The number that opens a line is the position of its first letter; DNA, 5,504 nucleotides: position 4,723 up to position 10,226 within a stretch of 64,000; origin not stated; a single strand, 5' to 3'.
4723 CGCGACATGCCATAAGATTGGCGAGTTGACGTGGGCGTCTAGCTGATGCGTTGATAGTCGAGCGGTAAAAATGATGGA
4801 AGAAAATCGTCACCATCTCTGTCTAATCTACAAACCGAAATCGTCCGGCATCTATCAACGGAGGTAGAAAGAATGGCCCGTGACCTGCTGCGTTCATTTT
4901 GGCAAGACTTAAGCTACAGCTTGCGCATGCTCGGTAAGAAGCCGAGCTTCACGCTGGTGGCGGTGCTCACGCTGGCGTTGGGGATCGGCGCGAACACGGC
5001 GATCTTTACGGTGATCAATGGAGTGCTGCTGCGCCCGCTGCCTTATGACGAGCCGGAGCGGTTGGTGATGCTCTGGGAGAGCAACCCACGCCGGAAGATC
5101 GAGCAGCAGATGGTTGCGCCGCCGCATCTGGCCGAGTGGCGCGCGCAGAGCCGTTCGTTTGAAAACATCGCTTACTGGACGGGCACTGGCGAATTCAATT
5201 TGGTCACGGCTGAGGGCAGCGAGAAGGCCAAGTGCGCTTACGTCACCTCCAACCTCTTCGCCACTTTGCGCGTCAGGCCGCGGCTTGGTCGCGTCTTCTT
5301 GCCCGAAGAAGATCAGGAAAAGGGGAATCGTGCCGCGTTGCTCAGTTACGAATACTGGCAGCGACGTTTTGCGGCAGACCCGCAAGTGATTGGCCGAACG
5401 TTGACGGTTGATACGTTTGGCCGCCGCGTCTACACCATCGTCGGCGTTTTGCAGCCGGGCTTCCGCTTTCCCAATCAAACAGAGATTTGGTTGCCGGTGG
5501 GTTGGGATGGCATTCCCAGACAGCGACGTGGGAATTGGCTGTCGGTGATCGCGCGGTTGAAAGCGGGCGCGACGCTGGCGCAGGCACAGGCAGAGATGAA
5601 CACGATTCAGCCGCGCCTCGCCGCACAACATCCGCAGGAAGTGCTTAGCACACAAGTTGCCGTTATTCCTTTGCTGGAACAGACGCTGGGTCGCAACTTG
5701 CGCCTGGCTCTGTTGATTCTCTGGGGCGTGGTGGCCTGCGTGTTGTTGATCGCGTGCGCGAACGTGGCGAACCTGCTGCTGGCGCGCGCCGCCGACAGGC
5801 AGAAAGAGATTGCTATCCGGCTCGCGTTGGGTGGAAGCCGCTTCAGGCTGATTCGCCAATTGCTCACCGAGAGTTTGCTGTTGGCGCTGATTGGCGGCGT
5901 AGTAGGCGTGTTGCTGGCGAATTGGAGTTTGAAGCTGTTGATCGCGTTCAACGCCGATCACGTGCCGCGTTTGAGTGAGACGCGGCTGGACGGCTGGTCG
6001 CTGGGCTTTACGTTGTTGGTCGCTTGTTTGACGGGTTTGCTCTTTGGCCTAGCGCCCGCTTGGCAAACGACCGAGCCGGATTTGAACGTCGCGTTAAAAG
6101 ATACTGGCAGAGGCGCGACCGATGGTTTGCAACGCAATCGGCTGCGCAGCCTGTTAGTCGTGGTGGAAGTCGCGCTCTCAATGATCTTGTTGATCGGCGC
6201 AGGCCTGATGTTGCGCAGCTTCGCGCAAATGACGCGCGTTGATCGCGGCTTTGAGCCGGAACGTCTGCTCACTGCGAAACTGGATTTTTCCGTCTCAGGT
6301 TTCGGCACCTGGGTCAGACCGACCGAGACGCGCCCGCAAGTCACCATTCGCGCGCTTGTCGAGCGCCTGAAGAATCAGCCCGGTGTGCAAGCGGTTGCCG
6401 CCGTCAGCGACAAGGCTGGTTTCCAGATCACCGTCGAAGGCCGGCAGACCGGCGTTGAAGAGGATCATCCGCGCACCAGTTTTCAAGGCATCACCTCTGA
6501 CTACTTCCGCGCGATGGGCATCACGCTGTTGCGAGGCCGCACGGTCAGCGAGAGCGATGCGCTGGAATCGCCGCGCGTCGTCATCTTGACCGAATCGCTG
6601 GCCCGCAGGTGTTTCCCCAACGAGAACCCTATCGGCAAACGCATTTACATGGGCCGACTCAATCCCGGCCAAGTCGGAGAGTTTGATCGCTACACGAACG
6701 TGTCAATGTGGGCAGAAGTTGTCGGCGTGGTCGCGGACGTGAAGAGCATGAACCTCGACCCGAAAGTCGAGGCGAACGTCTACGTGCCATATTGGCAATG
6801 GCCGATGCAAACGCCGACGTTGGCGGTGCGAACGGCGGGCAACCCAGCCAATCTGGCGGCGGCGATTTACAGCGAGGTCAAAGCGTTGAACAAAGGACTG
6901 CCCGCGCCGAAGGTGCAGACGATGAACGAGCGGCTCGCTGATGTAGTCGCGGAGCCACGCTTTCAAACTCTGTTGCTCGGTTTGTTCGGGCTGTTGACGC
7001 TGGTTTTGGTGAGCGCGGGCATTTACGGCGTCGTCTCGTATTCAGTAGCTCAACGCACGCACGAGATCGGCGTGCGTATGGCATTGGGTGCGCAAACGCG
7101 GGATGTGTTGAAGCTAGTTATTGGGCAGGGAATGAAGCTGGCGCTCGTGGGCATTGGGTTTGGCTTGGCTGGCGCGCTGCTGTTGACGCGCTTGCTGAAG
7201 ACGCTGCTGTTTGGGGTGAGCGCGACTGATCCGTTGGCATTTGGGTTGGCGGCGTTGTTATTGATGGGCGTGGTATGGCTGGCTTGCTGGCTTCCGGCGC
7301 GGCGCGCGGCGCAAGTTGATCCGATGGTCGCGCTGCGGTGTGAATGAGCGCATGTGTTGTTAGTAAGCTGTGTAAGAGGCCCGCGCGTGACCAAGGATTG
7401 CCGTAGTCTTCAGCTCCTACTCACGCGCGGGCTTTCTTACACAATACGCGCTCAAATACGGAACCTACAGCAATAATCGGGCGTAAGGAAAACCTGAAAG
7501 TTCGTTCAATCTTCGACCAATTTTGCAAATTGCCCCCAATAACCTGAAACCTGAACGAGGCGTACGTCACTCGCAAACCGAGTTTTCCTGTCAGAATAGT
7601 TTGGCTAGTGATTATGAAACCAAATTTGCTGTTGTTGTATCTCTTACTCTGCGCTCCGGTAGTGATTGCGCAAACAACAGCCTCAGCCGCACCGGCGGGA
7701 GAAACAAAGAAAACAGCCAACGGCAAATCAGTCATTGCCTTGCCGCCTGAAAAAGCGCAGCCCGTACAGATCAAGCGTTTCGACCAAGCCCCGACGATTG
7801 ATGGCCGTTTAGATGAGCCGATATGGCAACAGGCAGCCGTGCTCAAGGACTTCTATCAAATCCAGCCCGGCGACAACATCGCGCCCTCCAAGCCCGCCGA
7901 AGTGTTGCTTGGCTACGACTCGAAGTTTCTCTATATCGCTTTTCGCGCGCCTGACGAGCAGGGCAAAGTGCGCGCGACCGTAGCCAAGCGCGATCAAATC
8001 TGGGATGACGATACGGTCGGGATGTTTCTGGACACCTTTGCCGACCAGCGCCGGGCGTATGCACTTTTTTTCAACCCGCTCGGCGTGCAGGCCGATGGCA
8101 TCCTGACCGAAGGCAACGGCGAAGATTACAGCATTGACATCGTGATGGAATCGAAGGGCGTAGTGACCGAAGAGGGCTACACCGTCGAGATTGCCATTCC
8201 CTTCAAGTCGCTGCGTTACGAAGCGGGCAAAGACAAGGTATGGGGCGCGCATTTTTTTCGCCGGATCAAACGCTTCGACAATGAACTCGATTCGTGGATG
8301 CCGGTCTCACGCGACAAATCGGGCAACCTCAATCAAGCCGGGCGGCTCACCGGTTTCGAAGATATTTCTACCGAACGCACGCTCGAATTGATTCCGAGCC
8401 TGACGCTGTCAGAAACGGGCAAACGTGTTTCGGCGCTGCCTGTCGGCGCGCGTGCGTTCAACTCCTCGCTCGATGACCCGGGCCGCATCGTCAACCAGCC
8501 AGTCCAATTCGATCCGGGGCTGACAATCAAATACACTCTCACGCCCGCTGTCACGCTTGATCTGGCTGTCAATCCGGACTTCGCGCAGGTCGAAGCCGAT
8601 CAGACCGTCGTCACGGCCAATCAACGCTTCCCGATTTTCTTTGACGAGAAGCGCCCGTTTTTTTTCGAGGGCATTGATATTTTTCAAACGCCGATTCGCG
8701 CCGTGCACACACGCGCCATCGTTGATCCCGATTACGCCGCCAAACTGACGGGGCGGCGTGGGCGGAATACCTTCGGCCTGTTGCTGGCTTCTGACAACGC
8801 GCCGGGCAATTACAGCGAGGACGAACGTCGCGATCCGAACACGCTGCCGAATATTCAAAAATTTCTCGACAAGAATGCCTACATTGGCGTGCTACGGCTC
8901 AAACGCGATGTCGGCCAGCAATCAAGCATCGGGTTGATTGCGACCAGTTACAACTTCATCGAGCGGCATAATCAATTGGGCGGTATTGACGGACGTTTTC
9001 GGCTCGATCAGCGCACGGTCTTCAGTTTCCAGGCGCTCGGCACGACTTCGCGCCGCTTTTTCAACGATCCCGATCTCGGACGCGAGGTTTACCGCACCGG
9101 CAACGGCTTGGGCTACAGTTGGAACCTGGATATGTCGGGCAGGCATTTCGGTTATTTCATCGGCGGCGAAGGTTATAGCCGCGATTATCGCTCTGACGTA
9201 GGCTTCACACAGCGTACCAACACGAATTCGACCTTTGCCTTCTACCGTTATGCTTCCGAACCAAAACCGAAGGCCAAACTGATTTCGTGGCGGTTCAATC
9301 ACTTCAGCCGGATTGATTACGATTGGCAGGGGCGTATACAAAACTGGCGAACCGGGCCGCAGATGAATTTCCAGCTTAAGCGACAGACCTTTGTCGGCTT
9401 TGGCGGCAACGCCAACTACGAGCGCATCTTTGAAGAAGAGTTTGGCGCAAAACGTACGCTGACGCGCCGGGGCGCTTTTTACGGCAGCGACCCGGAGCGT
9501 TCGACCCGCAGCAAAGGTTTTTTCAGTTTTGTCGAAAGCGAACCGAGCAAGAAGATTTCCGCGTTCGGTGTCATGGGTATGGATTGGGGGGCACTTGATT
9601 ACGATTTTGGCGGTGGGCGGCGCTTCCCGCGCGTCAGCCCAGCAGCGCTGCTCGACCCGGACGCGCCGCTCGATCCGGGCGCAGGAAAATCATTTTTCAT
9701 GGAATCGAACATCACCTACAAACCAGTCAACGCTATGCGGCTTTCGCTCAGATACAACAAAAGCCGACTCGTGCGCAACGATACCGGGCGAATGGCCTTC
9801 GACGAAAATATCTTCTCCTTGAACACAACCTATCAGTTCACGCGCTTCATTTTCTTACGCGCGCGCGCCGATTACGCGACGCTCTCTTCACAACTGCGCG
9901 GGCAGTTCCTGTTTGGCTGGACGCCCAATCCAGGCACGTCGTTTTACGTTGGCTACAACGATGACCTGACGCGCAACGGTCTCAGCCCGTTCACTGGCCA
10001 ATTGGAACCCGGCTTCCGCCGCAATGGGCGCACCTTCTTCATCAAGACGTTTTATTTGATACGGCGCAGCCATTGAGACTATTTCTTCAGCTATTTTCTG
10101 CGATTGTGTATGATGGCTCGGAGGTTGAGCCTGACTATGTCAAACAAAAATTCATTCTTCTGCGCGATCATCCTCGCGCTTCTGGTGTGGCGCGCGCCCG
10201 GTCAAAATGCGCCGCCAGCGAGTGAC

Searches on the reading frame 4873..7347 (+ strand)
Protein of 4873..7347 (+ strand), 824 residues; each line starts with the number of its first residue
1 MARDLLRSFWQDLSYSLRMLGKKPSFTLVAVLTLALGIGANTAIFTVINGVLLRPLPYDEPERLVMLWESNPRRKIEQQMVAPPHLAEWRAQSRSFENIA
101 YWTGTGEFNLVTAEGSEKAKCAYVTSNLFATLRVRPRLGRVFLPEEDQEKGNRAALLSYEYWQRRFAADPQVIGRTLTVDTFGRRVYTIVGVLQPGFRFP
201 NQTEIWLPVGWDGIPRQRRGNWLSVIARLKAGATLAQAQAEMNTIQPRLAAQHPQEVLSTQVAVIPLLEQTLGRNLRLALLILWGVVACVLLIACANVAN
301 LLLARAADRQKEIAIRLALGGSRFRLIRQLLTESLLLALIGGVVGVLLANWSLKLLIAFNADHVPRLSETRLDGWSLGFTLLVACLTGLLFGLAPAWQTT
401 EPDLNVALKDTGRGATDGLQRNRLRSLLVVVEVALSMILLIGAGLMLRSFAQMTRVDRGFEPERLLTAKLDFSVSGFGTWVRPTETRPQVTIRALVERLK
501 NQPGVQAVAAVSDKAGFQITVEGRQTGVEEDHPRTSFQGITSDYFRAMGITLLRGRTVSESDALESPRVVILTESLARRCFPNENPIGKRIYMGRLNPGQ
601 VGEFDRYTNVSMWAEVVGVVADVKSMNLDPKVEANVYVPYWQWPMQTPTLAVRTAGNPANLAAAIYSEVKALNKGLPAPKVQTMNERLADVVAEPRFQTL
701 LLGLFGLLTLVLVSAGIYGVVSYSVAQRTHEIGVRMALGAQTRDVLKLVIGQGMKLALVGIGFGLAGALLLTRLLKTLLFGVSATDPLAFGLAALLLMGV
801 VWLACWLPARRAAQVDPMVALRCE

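Call 70: search_protein_families(library=pfam, proteins=[window:4873-7347:+], max_evalue=0.00001)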
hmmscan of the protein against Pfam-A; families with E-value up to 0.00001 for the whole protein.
window:4873-7347:+ (824 aa): 2 families
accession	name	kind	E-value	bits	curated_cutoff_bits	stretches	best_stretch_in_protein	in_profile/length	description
PF12704.14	MacB_PCD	-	7.7e-45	154.2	27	2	27-244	1-206/207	MacB-like periplasmic core domain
PF02687.27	FtsX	-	2.6e-28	98.9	25.5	2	704-816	2-119/120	FtsX-like permease C-terminal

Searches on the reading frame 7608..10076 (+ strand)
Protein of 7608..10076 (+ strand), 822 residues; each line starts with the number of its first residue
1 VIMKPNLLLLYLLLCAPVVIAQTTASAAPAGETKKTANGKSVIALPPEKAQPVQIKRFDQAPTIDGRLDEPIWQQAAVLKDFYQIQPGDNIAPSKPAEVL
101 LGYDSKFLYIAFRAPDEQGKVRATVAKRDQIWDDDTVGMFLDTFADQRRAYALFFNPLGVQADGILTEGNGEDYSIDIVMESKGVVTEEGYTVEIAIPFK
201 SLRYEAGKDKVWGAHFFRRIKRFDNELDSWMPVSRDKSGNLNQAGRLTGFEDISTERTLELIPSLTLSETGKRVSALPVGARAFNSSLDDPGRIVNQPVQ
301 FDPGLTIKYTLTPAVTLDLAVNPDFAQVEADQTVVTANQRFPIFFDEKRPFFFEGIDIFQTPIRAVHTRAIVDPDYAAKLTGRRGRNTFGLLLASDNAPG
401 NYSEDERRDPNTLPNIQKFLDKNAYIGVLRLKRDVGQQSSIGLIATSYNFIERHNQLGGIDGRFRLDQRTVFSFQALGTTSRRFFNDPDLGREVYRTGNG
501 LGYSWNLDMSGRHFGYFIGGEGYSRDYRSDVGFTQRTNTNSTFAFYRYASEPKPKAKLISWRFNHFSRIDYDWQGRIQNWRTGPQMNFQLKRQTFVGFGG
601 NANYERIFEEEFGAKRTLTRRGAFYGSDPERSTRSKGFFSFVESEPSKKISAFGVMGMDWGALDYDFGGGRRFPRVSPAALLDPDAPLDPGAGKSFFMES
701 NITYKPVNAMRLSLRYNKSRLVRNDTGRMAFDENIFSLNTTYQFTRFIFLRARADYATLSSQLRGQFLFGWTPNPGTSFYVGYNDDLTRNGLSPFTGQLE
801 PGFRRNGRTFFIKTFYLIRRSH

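Call 70: search_protein_families(library=pfam, proteins=[window:7608-10076:+], max_evalue=0.00001)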
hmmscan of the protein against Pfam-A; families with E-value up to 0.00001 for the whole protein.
window:7608-10076:+ (822 aa): 2 families
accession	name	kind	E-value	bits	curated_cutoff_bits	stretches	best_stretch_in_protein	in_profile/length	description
PF19313.5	DUF5916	-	2.3e-19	70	22.6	1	299-360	24-84/572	Domain of unknown function (DUF5916)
PF06452.16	CBM9_1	-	6.4e-10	39.7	23.4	1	64-204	1-135/185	Carbohydrate family 9 binding domain-like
